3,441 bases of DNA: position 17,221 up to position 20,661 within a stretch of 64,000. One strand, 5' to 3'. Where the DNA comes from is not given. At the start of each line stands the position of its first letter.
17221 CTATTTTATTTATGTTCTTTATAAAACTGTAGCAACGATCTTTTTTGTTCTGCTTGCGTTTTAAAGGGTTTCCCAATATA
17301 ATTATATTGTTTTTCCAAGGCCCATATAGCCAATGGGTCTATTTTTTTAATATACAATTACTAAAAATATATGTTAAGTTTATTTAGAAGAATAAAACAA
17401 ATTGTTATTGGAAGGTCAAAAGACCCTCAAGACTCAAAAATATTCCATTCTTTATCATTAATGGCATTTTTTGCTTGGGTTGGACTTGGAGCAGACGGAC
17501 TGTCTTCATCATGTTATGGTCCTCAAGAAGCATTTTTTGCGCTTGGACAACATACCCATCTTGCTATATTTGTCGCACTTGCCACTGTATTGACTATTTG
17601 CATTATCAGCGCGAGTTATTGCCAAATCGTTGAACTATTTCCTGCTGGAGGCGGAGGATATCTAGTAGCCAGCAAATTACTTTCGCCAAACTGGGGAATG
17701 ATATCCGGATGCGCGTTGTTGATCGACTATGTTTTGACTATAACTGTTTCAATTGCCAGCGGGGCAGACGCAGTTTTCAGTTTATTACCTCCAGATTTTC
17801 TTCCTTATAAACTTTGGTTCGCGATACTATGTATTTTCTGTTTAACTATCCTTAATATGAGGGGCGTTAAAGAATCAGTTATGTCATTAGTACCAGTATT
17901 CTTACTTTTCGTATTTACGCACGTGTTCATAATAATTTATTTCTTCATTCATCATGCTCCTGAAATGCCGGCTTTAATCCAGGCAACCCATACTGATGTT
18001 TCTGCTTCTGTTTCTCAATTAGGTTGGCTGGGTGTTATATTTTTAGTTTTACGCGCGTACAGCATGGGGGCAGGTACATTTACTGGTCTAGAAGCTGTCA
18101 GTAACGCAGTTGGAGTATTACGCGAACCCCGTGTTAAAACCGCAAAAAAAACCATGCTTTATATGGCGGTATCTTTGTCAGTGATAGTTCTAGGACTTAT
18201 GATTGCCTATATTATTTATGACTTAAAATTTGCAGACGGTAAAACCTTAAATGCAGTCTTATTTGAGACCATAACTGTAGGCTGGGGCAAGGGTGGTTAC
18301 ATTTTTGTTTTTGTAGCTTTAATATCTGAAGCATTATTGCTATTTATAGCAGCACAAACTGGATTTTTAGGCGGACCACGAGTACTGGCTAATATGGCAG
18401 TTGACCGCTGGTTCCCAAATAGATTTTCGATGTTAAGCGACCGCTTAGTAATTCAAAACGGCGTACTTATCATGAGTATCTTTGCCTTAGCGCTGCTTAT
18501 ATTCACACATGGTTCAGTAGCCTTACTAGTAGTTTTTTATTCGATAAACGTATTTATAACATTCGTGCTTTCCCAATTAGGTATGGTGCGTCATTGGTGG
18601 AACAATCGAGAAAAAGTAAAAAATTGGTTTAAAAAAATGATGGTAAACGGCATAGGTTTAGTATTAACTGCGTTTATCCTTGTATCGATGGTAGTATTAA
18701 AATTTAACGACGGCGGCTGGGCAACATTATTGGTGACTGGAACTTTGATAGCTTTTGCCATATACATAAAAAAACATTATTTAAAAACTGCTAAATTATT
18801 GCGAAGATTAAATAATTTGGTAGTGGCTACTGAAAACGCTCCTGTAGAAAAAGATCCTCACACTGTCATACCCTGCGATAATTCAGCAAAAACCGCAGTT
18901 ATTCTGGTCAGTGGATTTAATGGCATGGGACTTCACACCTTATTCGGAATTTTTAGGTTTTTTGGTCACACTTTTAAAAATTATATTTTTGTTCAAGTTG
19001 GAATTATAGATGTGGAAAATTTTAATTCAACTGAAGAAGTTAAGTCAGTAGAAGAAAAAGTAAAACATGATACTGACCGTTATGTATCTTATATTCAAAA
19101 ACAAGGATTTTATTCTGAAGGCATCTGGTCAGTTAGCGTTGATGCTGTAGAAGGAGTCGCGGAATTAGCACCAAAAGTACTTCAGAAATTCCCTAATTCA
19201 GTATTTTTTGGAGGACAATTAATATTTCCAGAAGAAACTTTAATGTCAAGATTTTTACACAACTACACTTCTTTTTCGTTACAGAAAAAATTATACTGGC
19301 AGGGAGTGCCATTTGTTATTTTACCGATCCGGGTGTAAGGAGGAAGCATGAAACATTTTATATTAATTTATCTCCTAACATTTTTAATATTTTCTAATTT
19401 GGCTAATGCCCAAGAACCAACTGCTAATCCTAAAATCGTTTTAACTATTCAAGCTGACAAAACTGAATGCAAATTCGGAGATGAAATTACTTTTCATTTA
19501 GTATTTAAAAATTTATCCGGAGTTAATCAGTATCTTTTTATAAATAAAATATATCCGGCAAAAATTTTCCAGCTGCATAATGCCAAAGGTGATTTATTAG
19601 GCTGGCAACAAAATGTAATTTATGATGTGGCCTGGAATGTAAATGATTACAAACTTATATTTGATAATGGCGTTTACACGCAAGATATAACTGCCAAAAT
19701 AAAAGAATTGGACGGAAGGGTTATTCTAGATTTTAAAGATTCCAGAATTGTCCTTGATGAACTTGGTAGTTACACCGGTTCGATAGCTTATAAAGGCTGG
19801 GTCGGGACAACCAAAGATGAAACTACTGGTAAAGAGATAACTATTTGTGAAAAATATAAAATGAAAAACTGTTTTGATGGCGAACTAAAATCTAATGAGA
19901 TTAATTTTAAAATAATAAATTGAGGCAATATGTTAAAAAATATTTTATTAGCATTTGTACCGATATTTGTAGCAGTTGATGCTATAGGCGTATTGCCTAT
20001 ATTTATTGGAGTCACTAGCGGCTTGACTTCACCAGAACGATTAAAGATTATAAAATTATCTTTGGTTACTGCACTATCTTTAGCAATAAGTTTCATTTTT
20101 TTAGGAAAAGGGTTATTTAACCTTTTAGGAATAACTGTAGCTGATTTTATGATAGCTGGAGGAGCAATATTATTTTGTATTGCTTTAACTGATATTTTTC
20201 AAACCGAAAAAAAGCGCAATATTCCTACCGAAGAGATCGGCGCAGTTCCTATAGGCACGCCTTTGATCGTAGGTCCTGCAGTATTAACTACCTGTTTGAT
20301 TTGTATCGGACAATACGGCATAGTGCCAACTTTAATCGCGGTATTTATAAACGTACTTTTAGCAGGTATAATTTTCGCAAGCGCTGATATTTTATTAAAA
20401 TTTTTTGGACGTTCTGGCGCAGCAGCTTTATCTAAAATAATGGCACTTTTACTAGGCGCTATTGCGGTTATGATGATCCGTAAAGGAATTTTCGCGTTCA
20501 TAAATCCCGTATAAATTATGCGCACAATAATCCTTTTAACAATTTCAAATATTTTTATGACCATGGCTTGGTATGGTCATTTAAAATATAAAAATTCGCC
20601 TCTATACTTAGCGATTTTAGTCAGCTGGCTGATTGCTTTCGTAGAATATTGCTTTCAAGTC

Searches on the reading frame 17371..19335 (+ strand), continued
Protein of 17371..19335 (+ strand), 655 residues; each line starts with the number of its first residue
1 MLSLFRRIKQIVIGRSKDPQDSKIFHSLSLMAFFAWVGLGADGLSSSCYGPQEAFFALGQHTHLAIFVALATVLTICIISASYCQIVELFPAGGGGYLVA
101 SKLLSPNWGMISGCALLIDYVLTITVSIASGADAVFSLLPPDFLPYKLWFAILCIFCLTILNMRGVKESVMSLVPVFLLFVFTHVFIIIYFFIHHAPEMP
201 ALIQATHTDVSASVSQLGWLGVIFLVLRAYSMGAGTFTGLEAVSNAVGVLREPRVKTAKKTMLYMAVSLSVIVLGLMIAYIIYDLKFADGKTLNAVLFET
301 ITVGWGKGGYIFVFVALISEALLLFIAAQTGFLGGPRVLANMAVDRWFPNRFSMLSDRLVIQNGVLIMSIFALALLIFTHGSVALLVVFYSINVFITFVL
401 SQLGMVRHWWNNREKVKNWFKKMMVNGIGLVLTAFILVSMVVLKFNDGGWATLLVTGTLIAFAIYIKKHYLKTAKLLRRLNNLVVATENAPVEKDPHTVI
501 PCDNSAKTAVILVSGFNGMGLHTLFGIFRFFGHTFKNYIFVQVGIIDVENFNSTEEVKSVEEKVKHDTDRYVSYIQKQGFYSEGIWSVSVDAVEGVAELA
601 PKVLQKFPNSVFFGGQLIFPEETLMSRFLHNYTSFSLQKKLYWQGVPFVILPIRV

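Call 34: find_encoding_contigs(protein=P0125, flank=3500, max_places=1)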
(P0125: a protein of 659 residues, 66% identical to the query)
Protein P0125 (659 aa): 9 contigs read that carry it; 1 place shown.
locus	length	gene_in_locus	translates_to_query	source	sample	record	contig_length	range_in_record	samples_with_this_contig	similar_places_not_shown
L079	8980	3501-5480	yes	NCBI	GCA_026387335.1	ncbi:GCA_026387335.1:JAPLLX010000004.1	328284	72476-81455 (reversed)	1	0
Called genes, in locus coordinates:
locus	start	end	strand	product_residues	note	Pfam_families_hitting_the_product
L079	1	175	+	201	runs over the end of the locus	PF09335:VTT_dom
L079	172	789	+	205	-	PF01618:MotA_ExbB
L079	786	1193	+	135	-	PF02472:ExbD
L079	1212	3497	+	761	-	PF03030:H_PPase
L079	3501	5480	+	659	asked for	PF13520:AA_permease_2, PF00324:AA_permease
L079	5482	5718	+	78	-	PF09527:ATPase_gene1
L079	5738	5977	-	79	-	-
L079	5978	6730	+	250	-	PF00119:ATP-synt_A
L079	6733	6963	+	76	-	PF00137:ATP-synt_C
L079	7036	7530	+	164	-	PF00430:ATP-synt_B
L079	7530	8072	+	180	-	PF00213:OSCP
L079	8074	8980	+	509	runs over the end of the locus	PF02874:ATP-synt_ab_N, PF09378:HAS-barrel (weak), PF00006:ATP-synt_ab, PF00306:ATP-synt_ab_C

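Call 35: find_encoding_contigs(protein=P0131, flank=3500, max_places=1)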
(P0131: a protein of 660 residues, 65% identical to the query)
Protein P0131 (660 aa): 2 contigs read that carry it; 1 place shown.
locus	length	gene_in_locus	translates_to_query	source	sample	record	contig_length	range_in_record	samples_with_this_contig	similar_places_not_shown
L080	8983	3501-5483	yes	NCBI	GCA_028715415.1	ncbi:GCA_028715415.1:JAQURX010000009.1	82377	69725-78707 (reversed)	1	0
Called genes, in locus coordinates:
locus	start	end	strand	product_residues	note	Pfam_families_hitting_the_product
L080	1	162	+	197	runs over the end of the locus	PF09335:VTT_dom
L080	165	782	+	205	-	PF01618:MotA_ExbB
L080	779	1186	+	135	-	PF02472:ExbD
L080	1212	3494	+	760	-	PF03030:H_PPase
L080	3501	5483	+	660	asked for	PF13520:AA_permease_2, PF00324:AA_permease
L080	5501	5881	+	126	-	PF01471:PG_binding_1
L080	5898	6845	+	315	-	PF00691:OmpA, PF01476:LysM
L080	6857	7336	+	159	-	PF00359:PTS_EIIA_2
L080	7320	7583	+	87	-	PF09527:ATPase_gene1 (weak)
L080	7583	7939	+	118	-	-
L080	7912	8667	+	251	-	PF00119:ATP-synt_A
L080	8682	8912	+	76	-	PF00137:ATP-synt_C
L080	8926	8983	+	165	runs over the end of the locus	PF00430:ATP-synt_B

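Call 36: find_encoding_contigs(protein=P0135, flank=3500, max_places=1)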
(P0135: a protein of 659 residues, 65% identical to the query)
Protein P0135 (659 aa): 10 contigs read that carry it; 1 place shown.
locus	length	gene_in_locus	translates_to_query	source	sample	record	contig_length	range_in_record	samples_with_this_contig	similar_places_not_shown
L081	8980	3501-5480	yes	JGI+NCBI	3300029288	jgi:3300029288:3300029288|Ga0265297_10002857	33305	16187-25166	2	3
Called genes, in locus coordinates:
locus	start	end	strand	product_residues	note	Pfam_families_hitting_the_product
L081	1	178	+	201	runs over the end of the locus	PF09335:VTT_dom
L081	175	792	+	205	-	PF01618:MotA_ExbB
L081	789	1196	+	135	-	PF02472:ExbD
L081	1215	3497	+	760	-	PF03030:H_PPase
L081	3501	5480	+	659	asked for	PF13520:AA_permease_2, PF00324:AA_permease (weak)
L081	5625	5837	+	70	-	PF09527:ATPase_gene1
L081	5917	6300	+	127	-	-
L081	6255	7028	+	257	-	PF00119:ATP-synt_A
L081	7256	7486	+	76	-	PF00137:ATP-synt_C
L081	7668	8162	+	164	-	PF00430:ATP-synt_B, PF05405:Mt_ATP-synt_B (weak)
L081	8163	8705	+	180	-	PF00213:OSCP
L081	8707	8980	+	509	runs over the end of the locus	PF02874:ATP-synt_ab_N, PF09378:HAS-barrel (weak), PF00006:ATP-synt_ab, PF00306:ATP-synt_ab_C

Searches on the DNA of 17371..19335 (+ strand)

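Call 15: search_rna_families(sources=[L001, L002, L003, L004, L005, L006, L007, L008, L009, L010, L011, L012, L013, L014, L015], threshold=gathering)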
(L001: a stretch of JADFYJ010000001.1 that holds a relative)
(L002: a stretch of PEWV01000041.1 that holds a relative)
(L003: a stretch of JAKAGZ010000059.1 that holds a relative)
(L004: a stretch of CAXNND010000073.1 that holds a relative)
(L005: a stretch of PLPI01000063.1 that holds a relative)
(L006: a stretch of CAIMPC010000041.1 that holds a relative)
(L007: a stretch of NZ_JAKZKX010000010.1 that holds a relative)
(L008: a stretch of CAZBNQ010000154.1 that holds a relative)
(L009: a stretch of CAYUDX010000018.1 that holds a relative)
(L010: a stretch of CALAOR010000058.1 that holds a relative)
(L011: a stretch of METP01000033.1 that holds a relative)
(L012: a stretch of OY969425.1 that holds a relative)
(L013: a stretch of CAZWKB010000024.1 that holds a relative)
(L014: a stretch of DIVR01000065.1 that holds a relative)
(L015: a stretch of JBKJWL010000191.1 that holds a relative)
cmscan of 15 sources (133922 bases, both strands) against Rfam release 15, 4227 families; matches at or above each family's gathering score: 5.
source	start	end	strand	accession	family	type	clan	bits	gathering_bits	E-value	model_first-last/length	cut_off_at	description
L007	3673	3806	+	RF00379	c-di-AMP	Cis-reg; riboswitch;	-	100.9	38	1.7e-22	1-134/134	no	c-di-AMP riboswitch aptamer (ydaO/yuaA leader)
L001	2982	3116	+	RF00379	c-di-AMP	Cis-reg; riboswitch;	-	69.1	38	1.3e-13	1-134/134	no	c-di-AMP riboswitch aptamer (ydaO/yuaA leader)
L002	7446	7519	+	RF00005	tRNA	Gene; tRNA;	CL00001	65.6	29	1.1e-11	1-71/71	no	tRNA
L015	634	705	-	RF00005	tRNA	Gene; tRNA;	CL00001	64.3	29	2.4e-11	1-71/71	no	tRNA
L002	7673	7756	+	RF00005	tRNA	Gene; tRNA;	CL00001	50.7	29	1.3e-07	1-71/71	no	tRNA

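Call 40: search_rna_families(sources=[L067, L071], threshold=gathering, show_alignments=2)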
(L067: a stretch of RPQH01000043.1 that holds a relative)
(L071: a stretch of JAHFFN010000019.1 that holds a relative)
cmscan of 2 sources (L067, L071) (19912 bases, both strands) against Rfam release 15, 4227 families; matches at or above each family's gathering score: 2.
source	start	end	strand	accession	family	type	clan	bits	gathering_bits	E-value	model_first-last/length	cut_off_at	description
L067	3815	3951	+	RF00379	c-di-AMP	Cis-reg; riboswitch;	-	88.1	38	9.7e-20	1-134/134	no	c-di-AMP riboswitch aptamer (ydaO/yuaA leader)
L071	3764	3943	+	RF00379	c-di-AMP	Cis-reg; riboswitch;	-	66.4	38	1e-13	1-134/134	no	c-di-AMP riboswitch aptamer (ydaO/yuaA leader)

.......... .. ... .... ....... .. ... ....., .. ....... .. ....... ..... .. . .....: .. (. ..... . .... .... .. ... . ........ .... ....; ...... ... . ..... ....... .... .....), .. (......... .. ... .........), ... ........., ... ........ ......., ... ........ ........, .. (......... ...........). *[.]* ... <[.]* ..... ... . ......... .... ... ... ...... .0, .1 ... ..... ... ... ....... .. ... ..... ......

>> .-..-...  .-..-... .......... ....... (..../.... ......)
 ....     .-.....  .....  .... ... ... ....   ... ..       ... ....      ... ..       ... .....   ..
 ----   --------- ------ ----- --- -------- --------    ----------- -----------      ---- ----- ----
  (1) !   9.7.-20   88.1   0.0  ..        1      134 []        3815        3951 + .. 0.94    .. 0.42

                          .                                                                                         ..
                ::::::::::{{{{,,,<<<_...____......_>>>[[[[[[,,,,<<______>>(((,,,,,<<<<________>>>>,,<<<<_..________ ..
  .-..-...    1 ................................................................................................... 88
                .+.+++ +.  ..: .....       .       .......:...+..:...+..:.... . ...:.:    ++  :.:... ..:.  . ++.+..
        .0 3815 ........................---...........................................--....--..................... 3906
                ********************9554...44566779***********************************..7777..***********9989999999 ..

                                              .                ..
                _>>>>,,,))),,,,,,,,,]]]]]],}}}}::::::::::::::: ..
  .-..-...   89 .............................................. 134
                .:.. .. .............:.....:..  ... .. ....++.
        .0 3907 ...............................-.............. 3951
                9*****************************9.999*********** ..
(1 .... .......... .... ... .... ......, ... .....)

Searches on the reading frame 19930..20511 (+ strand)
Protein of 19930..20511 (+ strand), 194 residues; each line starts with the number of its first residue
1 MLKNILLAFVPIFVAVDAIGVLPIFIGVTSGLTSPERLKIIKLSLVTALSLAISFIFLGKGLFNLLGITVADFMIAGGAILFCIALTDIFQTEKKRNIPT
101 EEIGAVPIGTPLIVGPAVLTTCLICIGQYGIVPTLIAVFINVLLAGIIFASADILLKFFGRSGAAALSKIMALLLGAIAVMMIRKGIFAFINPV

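Call 7: search_protein_families(library=pfam, proteins=[window:19930-20511:+], max_evalue=0.01)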
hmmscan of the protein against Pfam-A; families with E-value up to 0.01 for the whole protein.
window:19930-20511:+ (194 aa): 1 family
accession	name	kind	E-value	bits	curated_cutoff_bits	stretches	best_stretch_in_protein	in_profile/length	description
PF01914.23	MarC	-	3.3e-33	115.3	23.9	1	3-188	2-200/203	MarC family integral membrane protein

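Call 8: search_protein_families(library=ncbifam, proteins=[window:19930-20511:+], max_evalue=0.01)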
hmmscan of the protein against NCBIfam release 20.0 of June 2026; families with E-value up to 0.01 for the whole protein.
window:19930-20511:+ (194 aa): 4 families
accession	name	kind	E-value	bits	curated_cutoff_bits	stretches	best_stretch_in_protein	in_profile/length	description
TIGR00427.1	TIGR00427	subfamily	4e-30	105.1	99.2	1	2-187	4-201/201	NAAT family transporter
NF008010.0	PRK10739.1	equivalog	3.6e-23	82.6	215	1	3-191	2-195/197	YhgN family NAAT transporter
NF008320.0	PRK11111.1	equivalog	4.6e-22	78.4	216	1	8-190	14-209/215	YchE family NAAT transporter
NF008228.0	PRK10995.1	equivalog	4.1e-12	45.8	162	1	1-192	4-218/223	MarC family NAAT transporter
